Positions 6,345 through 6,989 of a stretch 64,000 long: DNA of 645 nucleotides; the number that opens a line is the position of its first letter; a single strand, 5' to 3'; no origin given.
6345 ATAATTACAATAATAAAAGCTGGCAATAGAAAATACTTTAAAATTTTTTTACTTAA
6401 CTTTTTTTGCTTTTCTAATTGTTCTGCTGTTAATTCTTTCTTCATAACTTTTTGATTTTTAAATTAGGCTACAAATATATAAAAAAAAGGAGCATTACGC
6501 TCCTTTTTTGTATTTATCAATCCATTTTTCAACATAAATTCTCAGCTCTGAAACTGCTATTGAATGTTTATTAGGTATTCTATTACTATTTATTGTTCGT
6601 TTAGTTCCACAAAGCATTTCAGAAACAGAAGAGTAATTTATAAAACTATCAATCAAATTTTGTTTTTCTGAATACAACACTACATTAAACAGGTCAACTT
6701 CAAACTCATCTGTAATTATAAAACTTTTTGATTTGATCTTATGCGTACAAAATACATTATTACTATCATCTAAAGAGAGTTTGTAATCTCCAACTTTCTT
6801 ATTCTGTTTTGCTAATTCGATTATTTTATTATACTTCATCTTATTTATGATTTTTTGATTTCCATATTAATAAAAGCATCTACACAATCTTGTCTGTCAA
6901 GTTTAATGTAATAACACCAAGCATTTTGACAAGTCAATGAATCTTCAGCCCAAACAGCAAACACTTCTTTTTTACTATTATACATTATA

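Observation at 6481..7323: Self-contained two-gene moron with acr-aca-like layout: palindromic operator over the promoter, a very acidic 102-aa protein, then a small putative DNA binder, bracketed by identical terminators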

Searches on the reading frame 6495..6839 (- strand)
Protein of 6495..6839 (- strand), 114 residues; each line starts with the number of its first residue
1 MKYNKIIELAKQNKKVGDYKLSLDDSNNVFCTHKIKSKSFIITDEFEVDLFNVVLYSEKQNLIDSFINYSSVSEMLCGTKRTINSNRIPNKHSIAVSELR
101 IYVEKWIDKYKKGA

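Call 3: search_protein_families(library=pfam, proteins=[window:6495-6839:-], max_evalue=1)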
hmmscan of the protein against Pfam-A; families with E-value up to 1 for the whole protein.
window:6495-6839:- (114 aa): 3 families
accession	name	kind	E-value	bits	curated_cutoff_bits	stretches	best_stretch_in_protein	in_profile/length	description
PF25297.1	DUF7878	-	0.046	14.1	25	1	83-113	33-63/128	Domain of unknown function (DUF7878)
PF07874.16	DUF1660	-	0.17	12.9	21.4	0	97-109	49-60/63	Prophage protein (DUF1660)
PF00688.24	TGFb_propeptide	-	0.18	11.9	25.8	1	54-106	80-139/242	TGF-beta propeptide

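Call 4: search_protein_families(library=phrogs, proteins=[window:6495-6839:-], max_evalue=1)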
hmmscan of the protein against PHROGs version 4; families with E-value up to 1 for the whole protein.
window:6495-6839:- (114 aa): 5 families
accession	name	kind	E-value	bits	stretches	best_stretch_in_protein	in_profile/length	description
phrog_38342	-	unknown function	0.048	15.3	1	26-72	33-79/100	-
phrog_33276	-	unknown function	0.051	14.6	1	43-76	21-54/188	-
phrog_4745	-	DNA, RNA and nucleotide metabolism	0.057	14.3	1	56-89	21-54/107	DNA binding protein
phrog_7295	-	unknown function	0.063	14.7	1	61-112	11-65/72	-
phrog_34662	-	unknown function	0.073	13.9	1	64-111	2-49/63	-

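Call 10: find_homologous_proteins(query=window:6495-6839:-, max_evalue=0.01)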
Query window:6495-6839:- (114 aa): 1 proteins with E <= 0.01 among 1 candidates.
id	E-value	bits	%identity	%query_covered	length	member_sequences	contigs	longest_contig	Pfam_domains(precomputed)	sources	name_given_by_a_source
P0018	3.3e-67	242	100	100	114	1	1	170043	-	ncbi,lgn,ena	-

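Call 23: search_protein_representatives(protein=window:6495-6839:-)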
Query: 114 residues. Proteins with E-value up to 0.001 (for the whole library): 11; up to 1e-10: 2; up to 1e-30: 1. The best 11 are listed.
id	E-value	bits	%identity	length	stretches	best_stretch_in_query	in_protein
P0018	1.1e-67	241.5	100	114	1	1-114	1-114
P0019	3.1e-26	108.3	57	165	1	1-112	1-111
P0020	8.4e-08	49.0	47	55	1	64-112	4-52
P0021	8.4e-08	49.0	39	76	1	44-112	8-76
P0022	5.6e-06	43.1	45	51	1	66-112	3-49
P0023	7.1e-06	42.8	50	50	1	65-112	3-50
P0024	1.6e-04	38.5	40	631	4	19-48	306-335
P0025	2.8e-04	37.7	41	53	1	66-111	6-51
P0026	3.7e-04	37.3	43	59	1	62-112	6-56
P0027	4.1e-04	37.2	44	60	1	64-111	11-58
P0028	5.6e-04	36.7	44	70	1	63-110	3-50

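Call 47: predict_structure(alignment_id=A2)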
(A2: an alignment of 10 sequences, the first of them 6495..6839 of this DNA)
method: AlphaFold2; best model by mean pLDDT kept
length: 114 residues; sequences in the alignment: 10
mean_pLDDT: 84.0   pTM: 0.57
mean pLDDT of the five models: 84.0, 80.4, 80.2, 76.3, 75.9
residues with pLDDT >= 90: 46; 70-90: 52; 50-70: 16; < 50: 0
segments of 3 or more residues with pLDDT < 50: none
pLDDT, mean of each block of 10 residues (from residue 1): 75 80 85 78 66 74 94 97 95 96 93 62
secondary structure, 60 per line:
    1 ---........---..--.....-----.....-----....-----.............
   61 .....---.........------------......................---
elements in order: H4-11 E19-23 E29-33 E39-42 H48-65 H69-77 H90-111

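Call 49: search_protein_families(library=pfam, alignment_id=A2, max_evalue=1)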
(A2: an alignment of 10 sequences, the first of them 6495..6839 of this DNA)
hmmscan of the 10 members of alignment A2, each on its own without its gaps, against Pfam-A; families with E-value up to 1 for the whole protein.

A. member 1, window:6495-6839:- (114 aa): 3 families
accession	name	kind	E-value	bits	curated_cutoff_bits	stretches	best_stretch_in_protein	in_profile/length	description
PF25297.1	DUF7878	-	0.046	14.1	25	1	83-113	33-63/128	Domain of unknown function (DUF7878)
PF07874.16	DUF1660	-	0.17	12.9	21.4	0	97-109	49-60/63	Prophage protein (DUF1660)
PF00688.24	TGFb_propeptide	-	0.18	11.9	25.8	1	54-106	80-139/242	TGF-beta propeptide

B. families by the number of members that match (of 10 scanned): 10 families
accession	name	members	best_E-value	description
PF18460.6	HetR_C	2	0.14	Heterocyst differentiation regulator C-terminal Hood domain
PF18517.6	LZ3wCH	1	0.03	Leucine zipper with capping helix domain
PF16987.10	KIX_2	1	0.033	KIX domain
PF25297.1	DUF7878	1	0.046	Domain of unknown function (DUF7878)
PF07336.16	ABATE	1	0.047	Putative stress-induced transcription regulator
PF12630.12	Pox_polyA_pol_N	1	0.068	Poxvirus poly(A) polymerase N-terminal domain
PF18142.6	SLATT_fungal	1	0.076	SMODS and SLOG-associating 2TM effector domain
PF10208.15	ARMET_C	1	0.085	ARMET, C-terminal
PF07874.16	DUF1660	1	0.17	Prophage protein (DUF1660)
PF00688.24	TGFb_propeptide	1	0.18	TGF-beta propeptide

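Call 54: search_solved_structures(query=A2, max_evalue=10)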
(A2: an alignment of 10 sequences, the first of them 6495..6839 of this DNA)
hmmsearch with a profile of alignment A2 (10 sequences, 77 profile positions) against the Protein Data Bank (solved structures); distinct sequences matched with E-value up to 10: 11.
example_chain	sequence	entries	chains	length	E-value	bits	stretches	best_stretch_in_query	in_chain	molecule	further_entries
4lh9_A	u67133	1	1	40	0.012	18.5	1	36-59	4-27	Heterocyst differentiation control protein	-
4ynl_B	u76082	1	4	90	0.03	17.2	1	36-59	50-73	Heterocyst differentiation control protein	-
3qod_A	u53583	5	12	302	0.042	16.7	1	35-60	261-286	Heterocyst differentiation protein | Transcription Factor HetR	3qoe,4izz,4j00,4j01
5x56_A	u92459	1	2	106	0.22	14.4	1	27-62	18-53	Photosystem II repair protein PSB27-H1, chloroplastic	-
4hri_B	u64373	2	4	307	0.34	13.8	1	36-59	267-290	Heterocyst differentiation control protein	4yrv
5box_A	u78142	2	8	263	0.91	12.4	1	45-70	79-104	Putative HTH-type transcriptional regulator TrmBL2 | TrmBL2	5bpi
5bqt_A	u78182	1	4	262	0.91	12.4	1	45-70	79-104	Putative HTH-type transcriptional regulator TrmBL2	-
5bpd_A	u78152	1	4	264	0.91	12.4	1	45-70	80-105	TrmBL2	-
1xfi_A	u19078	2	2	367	0.98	12.3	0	43-61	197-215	unknown protein | Protein At2g17340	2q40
6snr_A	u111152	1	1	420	1.7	11.5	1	39-72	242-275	Lipid II:glycine glycyltransferase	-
11tu_A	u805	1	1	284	1.8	11.5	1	20-47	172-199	alpha/beta-hydrolase macrolide esterase EstT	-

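Call 57: search_protein_families(library=ncbifam, proteins=[window:6495-6839:-], max_evalue=1)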
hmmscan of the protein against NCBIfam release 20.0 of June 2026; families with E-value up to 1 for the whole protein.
window:6495-6839:- (114 aa): 0 families

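Call 65: find_related_loci(query=A3, collection=viral_contigs, flank=3000)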
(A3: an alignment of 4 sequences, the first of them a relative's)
Query A3 (55 aa) in viral_contigs; peptide patterns used: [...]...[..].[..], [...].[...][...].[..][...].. (x = any residue, [..] = any of these).
600 stretches matched a pattern (row limit reached: there are more); 1 encode a relative of the query (tblastn E <= 1e-3); 1 distinct loci.
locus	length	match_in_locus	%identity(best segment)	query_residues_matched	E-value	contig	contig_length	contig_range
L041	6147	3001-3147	43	1-49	1e-9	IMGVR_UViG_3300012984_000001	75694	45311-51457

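Call 77: find_encoding_contigs(protein=P0019, flank=5000, max_places=4)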
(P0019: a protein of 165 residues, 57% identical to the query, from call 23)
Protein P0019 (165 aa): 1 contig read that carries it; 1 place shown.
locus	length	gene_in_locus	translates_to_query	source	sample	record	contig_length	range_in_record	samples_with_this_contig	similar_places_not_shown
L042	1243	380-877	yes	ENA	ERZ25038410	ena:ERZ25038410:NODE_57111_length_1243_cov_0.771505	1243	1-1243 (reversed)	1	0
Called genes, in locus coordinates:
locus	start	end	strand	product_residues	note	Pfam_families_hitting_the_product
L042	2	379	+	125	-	?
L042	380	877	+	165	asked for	-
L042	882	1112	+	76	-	-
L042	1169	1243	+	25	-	?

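Call 79: find_encoding_contigs(protein=P0020, flank=3000, max_places=3)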
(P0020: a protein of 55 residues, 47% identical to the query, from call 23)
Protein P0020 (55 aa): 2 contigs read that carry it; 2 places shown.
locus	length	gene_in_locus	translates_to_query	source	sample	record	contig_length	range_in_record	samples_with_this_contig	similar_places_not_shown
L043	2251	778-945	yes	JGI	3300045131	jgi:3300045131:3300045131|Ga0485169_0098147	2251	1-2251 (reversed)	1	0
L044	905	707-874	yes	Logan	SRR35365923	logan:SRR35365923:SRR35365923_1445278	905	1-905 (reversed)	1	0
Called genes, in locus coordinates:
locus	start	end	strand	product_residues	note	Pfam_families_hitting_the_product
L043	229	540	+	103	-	PF24766:DUF7699 (weak)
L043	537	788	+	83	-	-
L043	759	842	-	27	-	-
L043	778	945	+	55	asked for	-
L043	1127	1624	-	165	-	-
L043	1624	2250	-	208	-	?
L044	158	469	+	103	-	PF24766:DUF7699 (weak)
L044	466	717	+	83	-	-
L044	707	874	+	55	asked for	-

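Call 80: find_encoding_contigs(protein=P0026, flank=3000, max_places=3)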
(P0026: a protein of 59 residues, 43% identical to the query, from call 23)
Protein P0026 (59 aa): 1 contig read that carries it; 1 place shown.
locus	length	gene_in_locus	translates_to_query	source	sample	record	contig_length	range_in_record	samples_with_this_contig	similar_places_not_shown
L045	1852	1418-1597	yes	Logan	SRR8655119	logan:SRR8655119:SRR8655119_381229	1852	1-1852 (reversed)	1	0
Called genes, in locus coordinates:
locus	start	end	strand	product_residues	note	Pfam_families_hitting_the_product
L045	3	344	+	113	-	?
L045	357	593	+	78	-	-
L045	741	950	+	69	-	-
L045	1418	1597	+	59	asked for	-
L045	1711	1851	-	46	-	?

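Call 81: find_encoding_contigs(protein=P0023, flank=3000, max_places=3)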
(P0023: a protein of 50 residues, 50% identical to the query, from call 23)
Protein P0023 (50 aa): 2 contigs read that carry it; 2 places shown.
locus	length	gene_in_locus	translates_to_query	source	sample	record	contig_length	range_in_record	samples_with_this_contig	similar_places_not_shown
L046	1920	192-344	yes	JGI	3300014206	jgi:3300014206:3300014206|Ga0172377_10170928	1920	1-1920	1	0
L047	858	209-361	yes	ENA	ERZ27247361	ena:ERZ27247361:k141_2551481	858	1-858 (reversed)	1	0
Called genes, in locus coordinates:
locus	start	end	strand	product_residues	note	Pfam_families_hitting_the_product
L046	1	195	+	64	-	?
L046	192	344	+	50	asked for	-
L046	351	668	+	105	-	-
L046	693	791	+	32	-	-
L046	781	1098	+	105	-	-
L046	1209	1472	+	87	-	-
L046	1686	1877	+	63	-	-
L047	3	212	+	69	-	?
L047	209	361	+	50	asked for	-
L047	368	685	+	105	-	-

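Call 88: search_protein_families(library=padloc, proteins=[window:6495-6839:-, P0019], max_evalue=1)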
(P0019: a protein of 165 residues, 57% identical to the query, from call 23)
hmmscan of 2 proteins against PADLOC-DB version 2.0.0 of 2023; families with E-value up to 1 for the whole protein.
window:6495-6839:- (114 aa): 0 families

P0019 (165 aa): 0 families

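Call 92: find_related_loci(query=A6, collection=metagenome_contigs, flank=3000)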
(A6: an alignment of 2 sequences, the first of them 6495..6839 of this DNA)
Query A6 (114 aa) in metagenome_contigs; peptide patterns used: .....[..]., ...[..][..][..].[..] (x = any residue, [..] = any of these).
600 stretches matched a pattern, but none encodes a relative of the query by tblastn (E <= 1e-3).

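Call 107: search_dna_similar(query=window:6495-6839:-, collection=phages, mode=protein, max_evalue=0.01)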
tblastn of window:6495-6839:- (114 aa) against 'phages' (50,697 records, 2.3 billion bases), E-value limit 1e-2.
No match.
